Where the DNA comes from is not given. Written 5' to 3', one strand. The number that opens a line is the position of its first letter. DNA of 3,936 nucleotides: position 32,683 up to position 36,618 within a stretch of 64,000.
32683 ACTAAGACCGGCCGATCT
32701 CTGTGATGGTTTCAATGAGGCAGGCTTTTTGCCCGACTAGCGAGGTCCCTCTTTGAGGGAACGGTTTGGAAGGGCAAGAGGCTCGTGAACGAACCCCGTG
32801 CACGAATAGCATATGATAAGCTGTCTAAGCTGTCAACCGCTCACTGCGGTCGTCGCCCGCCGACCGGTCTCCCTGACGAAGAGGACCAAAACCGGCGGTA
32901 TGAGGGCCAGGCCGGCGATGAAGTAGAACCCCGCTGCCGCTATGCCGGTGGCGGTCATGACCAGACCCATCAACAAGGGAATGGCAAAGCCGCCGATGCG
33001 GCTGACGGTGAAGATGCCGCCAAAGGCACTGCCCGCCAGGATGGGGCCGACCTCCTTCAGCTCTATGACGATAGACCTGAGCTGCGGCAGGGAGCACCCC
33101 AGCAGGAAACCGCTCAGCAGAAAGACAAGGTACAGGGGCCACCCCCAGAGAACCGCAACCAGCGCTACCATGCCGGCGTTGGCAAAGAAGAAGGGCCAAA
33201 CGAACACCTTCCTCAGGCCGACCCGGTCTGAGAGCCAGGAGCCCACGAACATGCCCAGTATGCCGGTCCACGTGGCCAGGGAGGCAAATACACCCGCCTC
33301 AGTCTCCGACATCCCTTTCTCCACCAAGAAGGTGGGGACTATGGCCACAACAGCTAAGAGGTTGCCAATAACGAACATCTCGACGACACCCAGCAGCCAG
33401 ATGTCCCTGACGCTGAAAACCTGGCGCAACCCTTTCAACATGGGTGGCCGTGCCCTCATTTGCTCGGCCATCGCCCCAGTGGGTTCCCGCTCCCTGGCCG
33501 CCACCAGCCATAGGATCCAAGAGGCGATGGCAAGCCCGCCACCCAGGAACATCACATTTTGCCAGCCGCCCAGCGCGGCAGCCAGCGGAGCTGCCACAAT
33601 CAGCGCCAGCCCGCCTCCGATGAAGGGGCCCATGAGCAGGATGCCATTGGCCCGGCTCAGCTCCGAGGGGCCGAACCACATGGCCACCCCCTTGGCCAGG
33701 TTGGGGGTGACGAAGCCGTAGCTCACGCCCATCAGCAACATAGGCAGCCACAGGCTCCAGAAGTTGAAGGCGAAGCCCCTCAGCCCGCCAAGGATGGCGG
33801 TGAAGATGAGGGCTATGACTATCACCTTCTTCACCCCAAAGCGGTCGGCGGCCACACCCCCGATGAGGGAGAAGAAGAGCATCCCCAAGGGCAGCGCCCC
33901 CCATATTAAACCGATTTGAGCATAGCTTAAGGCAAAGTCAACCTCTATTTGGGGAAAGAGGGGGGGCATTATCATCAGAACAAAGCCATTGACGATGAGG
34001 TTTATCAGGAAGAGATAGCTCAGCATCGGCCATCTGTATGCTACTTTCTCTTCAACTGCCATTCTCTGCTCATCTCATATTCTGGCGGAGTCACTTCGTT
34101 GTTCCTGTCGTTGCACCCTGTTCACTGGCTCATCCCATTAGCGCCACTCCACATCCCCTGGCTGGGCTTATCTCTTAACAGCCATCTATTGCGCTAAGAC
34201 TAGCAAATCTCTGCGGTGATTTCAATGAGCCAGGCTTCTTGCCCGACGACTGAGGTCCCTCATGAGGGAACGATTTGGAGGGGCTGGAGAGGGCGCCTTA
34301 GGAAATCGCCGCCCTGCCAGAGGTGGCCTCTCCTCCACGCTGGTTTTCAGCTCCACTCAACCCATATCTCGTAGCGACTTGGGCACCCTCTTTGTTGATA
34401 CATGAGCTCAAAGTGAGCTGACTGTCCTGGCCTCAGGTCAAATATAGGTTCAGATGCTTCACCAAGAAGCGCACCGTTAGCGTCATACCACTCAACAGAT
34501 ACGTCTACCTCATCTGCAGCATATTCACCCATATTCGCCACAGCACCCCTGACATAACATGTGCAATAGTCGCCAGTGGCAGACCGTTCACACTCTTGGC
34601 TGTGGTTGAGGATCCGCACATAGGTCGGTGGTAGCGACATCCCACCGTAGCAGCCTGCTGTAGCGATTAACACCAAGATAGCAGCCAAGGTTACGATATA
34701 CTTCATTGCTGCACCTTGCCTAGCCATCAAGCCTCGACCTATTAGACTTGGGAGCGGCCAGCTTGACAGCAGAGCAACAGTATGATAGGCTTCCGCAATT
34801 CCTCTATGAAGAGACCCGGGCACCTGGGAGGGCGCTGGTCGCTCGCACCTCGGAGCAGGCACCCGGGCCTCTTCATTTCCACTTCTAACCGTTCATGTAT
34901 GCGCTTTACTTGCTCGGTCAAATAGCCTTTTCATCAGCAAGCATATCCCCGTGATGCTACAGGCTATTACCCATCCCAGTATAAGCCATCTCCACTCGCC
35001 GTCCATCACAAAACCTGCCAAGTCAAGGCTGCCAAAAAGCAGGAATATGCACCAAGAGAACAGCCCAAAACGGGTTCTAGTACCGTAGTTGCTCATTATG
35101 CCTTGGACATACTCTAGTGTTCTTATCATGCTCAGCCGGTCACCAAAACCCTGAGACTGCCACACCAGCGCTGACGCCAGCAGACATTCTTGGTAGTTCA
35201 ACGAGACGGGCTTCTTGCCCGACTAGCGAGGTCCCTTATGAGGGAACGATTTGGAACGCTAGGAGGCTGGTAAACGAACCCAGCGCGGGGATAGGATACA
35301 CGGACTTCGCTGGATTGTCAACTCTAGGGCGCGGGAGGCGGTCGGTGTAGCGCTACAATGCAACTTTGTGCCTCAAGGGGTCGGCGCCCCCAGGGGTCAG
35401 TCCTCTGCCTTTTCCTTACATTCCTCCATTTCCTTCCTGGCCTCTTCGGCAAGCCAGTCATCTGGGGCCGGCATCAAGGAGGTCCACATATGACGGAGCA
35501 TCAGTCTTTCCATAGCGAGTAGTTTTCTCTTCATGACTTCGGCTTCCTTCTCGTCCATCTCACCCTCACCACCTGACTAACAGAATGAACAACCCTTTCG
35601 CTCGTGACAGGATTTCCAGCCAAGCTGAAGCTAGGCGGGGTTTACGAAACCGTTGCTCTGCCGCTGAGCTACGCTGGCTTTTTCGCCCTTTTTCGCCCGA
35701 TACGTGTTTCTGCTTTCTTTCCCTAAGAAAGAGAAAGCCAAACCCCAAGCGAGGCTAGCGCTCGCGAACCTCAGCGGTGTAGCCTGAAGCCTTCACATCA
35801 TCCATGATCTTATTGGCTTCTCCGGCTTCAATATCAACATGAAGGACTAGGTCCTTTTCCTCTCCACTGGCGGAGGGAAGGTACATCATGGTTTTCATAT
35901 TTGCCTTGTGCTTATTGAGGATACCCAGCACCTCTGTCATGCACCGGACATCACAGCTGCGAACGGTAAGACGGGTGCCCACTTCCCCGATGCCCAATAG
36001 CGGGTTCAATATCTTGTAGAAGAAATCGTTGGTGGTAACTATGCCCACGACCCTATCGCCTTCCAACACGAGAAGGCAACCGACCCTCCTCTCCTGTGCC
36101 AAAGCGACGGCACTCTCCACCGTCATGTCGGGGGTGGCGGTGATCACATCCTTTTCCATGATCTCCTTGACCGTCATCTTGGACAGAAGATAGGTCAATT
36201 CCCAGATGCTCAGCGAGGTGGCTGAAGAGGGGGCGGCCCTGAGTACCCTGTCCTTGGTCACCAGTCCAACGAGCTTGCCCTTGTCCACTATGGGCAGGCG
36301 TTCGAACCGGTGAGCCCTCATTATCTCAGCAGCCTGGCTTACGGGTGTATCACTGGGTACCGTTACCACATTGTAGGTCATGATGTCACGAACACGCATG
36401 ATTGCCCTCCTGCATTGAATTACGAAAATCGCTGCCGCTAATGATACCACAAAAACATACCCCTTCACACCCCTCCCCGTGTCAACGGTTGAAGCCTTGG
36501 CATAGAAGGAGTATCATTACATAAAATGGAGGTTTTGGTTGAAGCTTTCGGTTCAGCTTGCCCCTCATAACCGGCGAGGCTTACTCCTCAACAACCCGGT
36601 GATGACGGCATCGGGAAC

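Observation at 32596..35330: Three diverged copies of a roughly 150-nt promoter-plus-structured-leader upstream of three consecutive transporter-type units (candidate new cis-regulatory RNA)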

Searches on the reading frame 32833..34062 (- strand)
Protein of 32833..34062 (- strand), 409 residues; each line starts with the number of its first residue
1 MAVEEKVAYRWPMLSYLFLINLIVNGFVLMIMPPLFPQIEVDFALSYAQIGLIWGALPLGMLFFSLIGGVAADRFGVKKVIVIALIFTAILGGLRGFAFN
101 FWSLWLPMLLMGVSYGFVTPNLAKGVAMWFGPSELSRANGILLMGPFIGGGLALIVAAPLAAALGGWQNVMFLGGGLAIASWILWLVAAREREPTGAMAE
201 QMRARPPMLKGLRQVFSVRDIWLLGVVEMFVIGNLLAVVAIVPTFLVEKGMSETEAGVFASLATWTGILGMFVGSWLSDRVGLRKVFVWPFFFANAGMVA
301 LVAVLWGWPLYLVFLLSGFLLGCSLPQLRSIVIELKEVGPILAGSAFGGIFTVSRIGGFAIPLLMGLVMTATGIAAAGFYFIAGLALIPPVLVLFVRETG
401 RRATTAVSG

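Call 10: search_protein_families(library=pfam, proteins=[window:32833-34062:-], max_evalue=0.01)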
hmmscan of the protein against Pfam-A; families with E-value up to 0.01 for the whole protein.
window:32833-34062:- (409 aa): 4 families
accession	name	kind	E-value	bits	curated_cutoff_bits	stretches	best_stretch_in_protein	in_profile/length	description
PF07690.21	MFS_1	-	2.4e-36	125.8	33.4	1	19-360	2-345/347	Major Facilitator Superfamily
PF13347.12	MFS_2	-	1.5e-06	27.5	27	1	112-379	108-386/427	MFS/sugar transport protein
PF12832.13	MFS_1_like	-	0.00024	20.7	25.2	0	45-111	31-311/373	MFS_1 like family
PF00083.30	Sugar_tr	-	0.0013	18.2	22.3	0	46-119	44-120/452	Sugar (and other) transporter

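Call 40: find_homologous_proteins(query=window:32833-34062:-, max_evalue=1e-30)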
Query window:32833-34062:- (409 aa): 52 proteins with E <= 1e-30 among 8000 candidates.
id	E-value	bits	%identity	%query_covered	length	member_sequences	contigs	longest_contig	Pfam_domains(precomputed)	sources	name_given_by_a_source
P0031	1.8e-254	862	100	100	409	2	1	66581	PF13347.13,PF07690.22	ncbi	-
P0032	1.1e-177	610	68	100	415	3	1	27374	PF13347.13,PF07690.22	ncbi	-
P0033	8.8e-176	603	70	98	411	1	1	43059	PF13347.13,PF07690.22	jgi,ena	jgi:NNP family nitrate/nitrite transporter-like MFS transporter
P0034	2.6e-175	602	68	100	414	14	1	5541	PF13347.13,PF07690.22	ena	-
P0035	5.8e-174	597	66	99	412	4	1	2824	PF13347.13,PF07690.22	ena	-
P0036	3.0e-172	592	67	99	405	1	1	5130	PF13347.13,PF07690.22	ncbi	-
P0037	9.3e-171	587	66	99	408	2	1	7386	PF07690.22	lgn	-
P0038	9.3e-170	583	67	99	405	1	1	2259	PF13347.13,PF07690.22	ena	-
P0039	1.5e-169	583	67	99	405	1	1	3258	PF13347.13,PF07690.22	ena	-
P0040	3.5e-168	578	66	99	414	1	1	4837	PF13347.13,PF12832.14,PF07690.22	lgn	-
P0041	6.7e-168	577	65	99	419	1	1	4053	PF13347.13,PF07690.22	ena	-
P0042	3.5e-167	575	65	100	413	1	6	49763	PF07690.22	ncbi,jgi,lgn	-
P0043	3.1e-165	569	64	98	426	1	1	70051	PF12832.14,PF07690.22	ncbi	ncbi:MAG: MFS transporter [Desulfobacterales bacterium]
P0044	8.9e-163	560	64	99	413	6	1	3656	PF07690.22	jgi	-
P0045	1.9e-161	556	66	96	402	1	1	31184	PF13347.13,PF07690.22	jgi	-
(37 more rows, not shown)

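Call 41: find_encoding_contigs(protein=P0033, flank=10000, max_places=4)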
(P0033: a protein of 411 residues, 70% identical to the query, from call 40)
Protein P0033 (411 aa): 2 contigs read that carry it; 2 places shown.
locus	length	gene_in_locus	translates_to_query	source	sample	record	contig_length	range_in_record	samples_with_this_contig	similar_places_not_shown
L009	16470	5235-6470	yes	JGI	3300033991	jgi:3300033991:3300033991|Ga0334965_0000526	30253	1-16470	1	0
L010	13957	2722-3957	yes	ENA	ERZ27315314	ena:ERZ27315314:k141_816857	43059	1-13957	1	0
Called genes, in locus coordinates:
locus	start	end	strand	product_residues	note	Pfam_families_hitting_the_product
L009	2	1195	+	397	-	PF02771:Acyl-CoA_dh_N, PF02770:Acyl-CoA_dh_M, PF00441:Acyl-CoA_dh_1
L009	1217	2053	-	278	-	PF00378:ECH_1, PF16113:ECH_2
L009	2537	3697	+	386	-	PF02771:Acyl-CoA_dh_N, PF02770:Acyl-CoA_dh_M, PF00441:Acyl-CoA_dh_1, PF08028:Acyl-CoA_dh_2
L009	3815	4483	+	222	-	PF00881:Nitroreductase, PF14512:TM1586_NiRdase (faint)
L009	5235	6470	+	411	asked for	PF07690:MFS_1, PF13347:MFS_2, PF07690:MFS_1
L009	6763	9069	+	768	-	PF04015:DUF362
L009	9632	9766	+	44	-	-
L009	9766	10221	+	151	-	PF01986:DUF123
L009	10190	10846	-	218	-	PF12146:Hydrolase_4 (weak), PF01738:DLH (weak)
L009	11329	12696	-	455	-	PF05496:RuvB_N, PF00004:AAA, PF16193:AAA_assoc_2, PF12002:MgsA_C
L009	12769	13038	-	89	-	PF05016:ParE_toxin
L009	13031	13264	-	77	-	PF01402:RHH_1 (weak)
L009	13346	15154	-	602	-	-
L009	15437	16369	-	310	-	PF17874:TPR_MalT (weak), PF00515:TPR_1 (faint), PF07719:TPR_2 (faint), PF13174:TPR_6 (faint), PF13176:TPR_7 (faint), PF13181:TPR_8 (faint), PF13424:TPR_12, PF13424:TPR_12 (weak), +5 more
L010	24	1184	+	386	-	PF02771:Acyl-CoA_dh_N, PF02770:Acyl-CoA_dh_M, PF00441:Acyl-CoA_dh_1, PF08028:Acyl-CoA_dh_2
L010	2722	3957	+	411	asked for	PF07690:MFS_1, PF13347:MFS_2, PF07690:MFS_1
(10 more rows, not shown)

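Call 42: find_encoding_contigs(protein=P0042, flank=10000, max_places=6)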
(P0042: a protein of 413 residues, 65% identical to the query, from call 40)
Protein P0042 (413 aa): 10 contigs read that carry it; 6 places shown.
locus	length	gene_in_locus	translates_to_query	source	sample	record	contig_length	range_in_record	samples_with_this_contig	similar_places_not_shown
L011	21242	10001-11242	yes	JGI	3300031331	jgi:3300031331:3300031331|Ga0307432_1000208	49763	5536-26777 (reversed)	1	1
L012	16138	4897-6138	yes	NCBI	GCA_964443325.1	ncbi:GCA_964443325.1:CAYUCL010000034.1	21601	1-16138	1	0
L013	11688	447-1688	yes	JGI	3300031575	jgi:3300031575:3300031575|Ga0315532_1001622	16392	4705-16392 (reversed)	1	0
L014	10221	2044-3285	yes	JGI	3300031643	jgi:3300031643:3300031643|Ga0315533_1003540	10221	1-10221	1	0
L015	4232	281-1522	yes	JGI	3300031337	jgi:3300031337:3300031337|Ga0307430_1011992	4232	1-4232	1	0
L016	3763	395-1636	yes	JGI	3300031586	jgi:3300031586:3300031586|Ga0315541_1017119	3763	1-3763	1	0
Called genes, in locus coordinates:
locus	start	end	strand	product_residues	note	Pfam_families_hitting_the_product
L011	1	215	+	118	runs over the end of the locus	-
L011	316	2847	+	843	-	PF02901:PFL-like, PF01228:Gly_radical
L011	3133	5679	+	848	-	PF02901:PFL-like, PF01228:Gly_radical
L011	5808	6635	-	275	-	PF00378:ECH_1, PF16113:ECH_2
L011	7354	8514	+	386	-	PF02771:Acyl-CoA_dh_N, PF02770:Acyl-CoA_dh_M, PF00441:Acyl-CoA_dh_1, PF08028:Acyl-CoA_dh_2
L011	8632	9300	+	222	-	PF00881:Nitroreductase, PF14512:TM1586_NiRdase (faint)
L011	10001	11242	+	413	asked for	PF07690:MFS_1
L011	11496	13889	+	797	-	PF04015:DUF362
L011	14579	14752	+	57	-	-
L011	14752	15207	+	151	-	PF01986:DUF123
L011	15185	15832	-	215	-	PF01738:DLH, PF12146:Hydrolase_4 (weak), PF00561:Abhydrolase_1 (faint), PF20408:Abhydrolase_11 (weak)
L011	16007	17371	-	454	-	PF05496:RuvB_N, PF00004:AAA, PF16193:AAA_assoc_2, PF12002:MgsA_C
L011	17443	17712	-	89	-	PF05016:ParE_toxin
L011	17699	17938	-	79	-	-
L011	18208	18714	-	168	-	PF01871:AMMECR1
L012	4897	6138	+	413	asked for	PF07690:MFS_1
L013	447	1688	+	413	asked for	PF07690:MFS_1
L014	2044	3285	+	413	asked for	PF07690:MFS_1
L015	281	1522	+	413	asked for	PF07690:MFS_1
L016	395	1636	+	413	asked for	PF07690:MFS_1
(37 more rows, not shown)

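Call 43: find_encoding_contigs(protein=P0034, flank=10000, max_places=6)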
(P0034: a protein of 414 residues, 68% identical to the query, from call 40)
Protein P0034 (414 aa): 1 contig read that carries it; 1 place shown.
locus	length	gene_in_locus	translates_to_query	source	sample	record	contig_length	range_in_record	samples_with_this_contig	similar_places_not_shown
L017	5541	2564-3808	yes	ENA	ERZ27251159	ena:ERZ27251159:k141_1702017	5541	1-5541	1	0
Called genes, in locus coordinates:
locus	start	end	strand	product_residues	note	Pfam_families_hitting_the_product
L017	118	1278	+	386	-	PF02771:Acyl-CoA_dh_N, PF02770:Acyl-CoA_dh_M, PF00441:Acyl-CoA_dh_1, PF08028:Acyl-CoA_dh_2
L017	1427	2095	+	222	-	PF00881:Nitroreductase, PF14512:TM1586_NiRdase (faint)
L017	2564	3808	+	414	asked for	PF07690:MFS_1, PF13347:MFS_2, PF07690:MFS_1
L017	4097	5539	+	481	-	?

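Call 55: find_encoding_contigs(protein=P0031, flank=10000, max_places=6)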
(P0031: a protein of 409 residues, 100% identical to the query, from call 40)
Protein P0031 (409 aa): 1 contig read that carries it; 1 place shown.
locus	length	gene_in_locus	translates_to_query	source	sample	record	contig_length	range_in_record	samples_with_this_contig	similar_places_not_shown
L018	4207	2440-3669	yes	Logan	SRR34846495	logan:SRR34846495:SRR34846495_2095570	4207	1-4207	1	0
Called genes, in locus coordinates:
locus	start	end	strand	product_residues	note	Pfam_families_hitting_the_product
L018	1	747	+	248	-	?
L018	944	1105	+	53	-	-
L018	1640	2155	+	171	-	-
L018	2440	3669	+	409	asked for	PF07690:MFS_1, PF13347:MFS_2 (weak)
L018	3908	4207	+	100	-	?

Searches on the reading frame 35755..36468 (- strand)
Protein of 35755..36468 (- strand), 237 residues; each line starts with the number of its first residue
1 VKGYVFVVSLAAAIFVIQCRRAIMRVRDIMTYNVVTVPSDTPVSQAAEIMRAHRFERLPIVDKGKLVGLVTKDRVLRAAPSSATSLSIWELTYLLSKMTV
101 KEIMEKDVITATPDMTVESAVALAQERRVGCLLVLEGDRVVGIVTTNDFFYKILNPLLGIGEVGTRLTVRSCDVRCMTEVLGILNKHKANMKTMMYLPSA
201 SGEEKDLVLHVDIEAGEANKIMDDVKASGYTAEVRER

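Call 10: search_protein_families(library=pfam, proteins=[window:35755-36468:-], max_evalue=0.01)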
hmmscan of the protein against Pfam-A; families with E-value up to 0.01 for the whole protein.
window:35755-36468:- (237 aa): 1 family
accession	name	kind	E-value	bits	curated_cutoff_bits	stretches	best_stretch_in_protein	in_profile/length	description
PF00571.33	CBS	-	7.1e-31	106.7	24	2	26-79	1-55/57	CBS domain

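Call 67: find_homologous_proteins(query=window:35755-36402:-, max_evalue=1e-20)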
Query window:35755-36402:- (215 aa): 3092 proteins with E <= 1e-20 among 3709 candidates; the best 120 are listed.
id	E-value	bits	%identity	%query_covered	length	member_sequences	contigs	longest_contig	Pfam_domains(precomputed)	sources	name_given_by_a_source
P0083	2.1e-132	457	100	100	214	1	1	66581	PF00571.34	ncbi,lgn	-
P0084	2.5e-130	450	98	100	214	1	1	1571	PF00571.34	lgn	-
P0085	2.5e-130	450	99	100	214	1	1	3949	PF00571.34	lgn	-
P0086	2.3e-91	323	69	100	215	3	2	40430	PF00571.34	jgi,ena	-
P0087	3.9e-90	319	68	100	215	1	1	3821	PF00571.34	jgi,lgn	jgi:acetoin utilization protein AcuB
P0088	5.0e-90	319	69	100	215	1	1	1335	PF00571.34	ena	-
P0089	7.0e-90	318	68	100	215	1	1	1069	PF00571.34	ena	-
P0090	4.9e-89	315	69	100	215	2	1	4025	PF00571.34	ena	-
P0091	5.0e-88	312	68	100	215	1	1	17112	PF00571.34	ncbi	-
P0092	5.3e-88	312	69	100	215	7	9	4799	PF00571.34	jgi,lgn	jgi:acetoin utilization protein AcuB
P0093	7.3e-88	312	68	100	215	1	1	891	PF00571.34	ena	-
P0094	8.0e-88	311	68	100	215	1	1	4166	PF00571.34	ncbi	-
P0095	9.4e-88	311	69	100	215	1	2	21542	PF00571.34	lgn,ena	-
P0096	1.6e-87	310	66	100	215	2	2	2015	PF00571.34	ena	-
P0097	1.9e-87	310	67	100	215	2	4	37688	PF00571.34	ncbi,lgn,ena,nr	ncbi:MAG: CBS domain-containing protein [Dehalococcoidia bacterium]|nr:CBS domain-containing protein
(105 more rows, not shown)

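Call 68: find_encoding_contigs(protein=P0085, flank=10000, max_places=5)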
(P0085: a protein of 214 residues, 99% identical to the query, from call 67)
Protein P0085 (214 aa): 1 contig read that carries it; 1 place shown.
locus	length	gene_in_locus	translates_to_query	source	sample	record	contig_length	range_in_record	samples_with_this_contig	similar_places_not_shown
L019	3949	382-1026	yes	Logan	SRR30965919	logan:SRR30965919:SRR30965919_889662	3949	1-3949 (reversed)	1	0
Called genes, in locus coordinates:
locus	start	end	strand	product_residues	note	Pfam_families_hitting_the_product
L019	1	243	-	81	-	?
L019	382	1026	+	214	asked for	PF00571:CBS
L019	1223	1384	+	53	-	-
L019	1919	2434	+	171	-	-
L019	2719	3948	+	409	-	PF07690:MFS_1, PF13347:MFS_2 (weak)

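Call 69: find_encoding_contigs(protein=P0086, flank=10000, max_places=5)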
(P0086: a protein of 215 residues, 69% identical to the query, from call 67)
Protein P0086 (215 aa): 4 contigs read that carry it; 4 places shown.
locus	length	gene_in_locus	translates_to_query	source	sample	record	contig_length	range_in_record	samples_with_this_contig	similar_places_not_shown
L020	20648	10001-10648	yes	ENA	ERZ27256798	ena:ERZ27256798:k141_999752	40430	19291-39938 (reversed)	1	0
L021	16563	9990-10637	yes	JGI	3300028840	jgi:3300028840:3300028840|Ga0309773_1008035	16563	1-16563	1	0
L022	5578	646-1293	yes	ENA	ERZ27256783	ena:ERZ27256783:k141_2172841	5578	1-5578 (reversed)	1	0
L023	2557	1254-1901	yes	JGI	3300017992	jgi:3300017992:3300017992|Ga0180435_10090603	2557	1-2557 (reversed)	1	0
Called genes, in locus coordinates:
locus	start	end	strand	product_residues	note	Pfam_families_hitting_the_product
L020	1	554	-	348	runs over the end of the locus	?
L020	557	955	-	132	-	PF12675:DUF3795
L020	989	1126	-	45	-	-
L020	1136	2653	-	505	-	PF00682:HMGL-like, PF22617:HCS_D2, PF08502:LeuA_dimer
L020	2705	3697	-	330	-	PF00670:AdoHcyase_NAD (weak), PF02826:2-Hacid_dh_C, PF03446:NAD_binding_2 (weak), PF03807:F420_oxidored, PF07991:KARI_N, PF01450:KARI_C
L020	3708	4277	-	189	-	PF01842:ACT, PF22629:ACT_AHAS_ss, PF13710:ACT_5, PF10369:ALS_ss_C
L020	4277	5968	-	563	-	PF02776:TPP_enzyme_N, PF00205:TPP_enzyme_M, PF02775:TPP_enzyme_C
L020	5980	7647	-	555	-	PF00920:ILVD_EDD_N, PF24877:ILV_EDD_C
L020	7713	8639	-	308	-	PF01180:DHO_dh, PF01207:Dus, PF03060:NMO (weak)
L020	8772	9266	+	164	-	-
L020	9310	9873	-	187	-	PF04893:Yip1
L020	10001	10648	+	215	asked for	PF00571:CBS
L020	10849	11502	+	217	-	-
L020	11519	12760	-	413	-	PF21269:TreT_GT1, PF00534:Glycos_transf_1, PF13692:Glyco_trans_1_4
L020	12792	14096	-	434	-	PF05977:MFS_3, PF07690:MFS_1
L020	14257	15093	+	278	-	PF01261:AP_endonuc_2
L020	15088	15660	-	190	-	PF00625:Guanylate_kin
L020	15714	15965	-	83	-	PF04025:RemA-like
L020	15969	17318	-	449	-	PF00275:EPSP_synthase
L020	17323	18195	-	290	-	PF03807:F420_oxidored (weak), PF02153:PDH_N, PF20463:PDH_C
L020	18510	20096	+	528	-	PF06418:CTP_synth_N, PF00117:GATase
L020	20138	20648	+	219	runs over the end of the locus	PF00923:TAL_FSA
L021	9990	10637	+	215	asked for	PF00571:CBS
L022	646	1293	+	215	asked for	PF00571:CBS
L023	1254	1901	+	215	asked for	PF00571:CBS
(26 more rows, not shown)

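Call 91: find_encoding_contigs(protein=P0097, flank=10000, max_places=10)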
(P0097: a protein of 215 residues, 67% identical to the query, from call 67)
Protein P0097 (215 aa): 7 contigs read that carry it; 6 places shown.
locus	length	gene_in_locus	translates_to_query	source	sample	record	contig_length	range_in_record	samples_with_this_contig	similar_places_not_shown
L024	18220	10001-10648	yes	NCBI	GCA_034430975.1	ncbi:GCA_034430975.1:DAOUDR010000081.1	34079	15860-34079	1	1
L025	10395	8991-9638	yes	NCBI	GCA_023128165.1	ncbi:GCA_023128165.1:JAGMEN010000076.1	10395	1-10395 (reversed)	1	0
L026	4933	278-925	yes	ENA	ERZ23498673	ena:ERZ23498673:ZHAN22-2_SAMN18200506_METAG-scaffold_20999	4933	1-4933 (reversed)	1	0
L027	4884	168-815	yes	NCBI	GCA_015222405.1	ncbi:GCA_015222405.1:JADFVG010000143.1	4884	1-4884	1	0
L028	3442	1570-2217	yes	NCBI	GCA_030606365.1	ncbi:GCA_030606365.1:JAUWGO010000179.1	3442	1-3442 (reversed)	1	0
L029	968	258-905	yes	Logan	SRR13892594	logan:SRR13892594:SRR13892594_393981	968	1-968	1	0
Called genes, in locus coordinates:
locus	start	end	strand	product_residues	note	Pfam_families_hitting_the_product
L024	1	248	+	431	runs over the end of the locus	PF02515:CoA_transf_3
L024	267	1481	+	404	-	PF02515:CoA_transf_3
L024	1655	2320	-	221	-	PF01144:CoA_trans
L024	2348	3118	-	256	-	PF01144:CoA_trans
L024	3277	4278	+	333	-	PF01557:FAA_hydrolase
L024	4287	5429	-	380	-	PF02771:Acyl-CoA_dh_N, PF02770:Acyl-CoA_dh_M, PF00441:Acyl-CoA_dh_1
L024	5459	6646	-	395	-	PF02771:Acyl-CoA_dh_N, PF02770:Acyl-CoA_dh_M, PF00441:Acyl-CoA_dh_1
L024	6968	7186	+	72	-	PF01883:FeS_assembly_P (weak), PF01106:NifU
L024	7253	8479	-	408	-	PF00696:AA_kinase, PF01842:ACT, PF22468:ACT_9, PF01842:ACT (weak), PF13840:ACT_7, PF22468:ACT_9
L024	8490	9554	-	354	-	PF01676:Metalloenzyme, PF10143:PhosphMutase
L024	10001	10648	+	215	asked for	PF00571:CBS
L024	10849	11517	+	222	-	-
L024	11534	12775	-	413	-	PF21269:TreT_GT1, PF00534:Glycos_transf_1, PF13692:Glyco_trans_1_4, PF20706:GT4-conflict (weak)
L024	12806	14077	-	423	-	PF05977:MFS_3, PF07690:MFS_1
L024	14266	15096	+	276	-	PF01261:AP_endonuc_2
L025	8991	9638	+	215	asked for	PF00571:CBS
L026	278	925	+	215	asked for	PF00571:CBS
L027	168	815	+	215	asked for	PF00571:CBS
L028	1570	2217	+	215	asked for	PF00571:CBS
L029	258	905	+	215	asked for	PF00571:CBS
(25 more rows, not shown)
